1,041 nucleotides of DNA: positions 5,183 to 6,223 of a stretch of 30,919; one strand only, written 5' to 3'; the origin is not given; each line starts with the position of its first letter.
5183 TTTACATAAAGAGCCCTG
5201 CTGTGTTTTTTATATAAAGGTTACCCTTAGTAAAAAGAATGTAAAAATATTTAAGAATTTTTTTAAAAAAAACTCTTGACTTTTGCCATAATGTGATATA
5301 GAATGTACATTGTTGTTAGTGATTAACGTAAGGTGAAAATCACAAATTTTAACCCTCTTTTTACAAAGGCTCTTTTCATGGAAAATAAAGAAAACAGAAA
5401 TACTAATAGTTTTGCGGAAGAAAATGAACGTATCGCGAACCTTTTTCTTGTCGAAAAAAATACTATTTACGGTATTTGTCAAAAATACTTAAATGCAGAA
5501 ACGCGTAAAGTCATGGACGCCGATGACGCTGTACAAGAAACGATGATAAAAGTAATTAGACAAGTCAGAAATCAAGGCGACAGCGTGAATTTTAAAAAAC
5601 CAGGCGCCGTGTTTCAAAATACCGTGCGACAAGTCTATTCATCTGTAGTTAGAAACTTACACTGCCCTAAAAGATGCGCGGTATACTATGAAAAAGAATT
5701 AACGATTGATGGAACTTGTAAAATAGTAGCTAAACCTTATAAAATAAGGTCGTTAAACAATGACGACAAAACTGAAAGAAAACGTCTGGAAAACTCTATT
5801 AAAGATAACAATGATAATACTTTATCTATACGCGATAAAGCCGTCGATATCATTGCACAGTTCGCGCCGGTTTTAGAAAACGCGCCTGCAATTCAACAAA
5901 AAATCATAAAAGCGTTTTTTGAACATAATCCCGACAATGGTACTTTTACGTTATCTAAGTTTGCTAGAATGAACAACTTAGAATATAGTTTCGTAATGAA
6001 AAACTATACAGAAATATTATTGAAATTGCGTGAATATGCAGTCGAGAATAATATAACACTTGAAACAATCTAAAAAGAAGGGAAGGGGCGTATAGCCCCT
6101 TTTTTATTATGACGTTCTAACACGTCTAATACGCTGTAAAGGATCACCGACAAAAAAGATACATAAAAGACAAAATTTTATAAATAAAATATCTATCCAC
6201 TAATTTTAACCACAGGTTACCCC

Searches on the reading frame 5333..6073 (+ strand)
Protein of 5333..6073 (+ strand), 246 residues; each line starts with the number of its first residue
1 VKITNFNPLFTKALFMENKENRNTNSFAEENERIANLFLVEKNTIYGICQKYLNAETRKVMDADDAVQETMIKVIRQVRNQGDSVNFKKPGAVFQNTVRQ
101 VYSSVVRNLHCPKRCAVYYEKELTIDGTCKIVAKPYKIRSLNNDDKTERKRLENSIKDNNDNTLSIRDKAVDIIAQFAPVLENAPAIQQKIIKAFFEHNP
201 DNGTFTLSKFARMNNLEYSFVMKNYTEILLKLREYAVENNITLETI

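Call 7: search_protein_families(library=pfam, proteins=[window:5333-6073:+], max_evalue=0.1)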
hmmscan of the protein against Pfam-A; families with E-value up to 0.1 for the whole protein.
window:5333-6073:+ (246 aa): 1 family
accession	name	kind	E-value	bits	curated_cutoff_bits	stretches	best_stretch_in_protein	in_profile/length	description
PF04542.20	Sigma70_r2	-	9.1e-06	25.8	24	1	42-87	6-49/71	Sigma-70 region 2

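Call 8: search_protein_families(library=phrogs, proteins=[window:5333-6073:+], max_evalue=0.1)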
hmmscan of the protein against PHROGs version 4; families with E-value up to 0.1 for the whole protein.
window:5333-6073:+ (246 aa): 1 family
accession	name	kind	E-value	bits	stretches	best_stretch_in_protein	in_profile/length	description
phrog_1740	-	transcription regulation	0.00013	21.7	1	36-237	56-217/567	RNA polymerase sigma factor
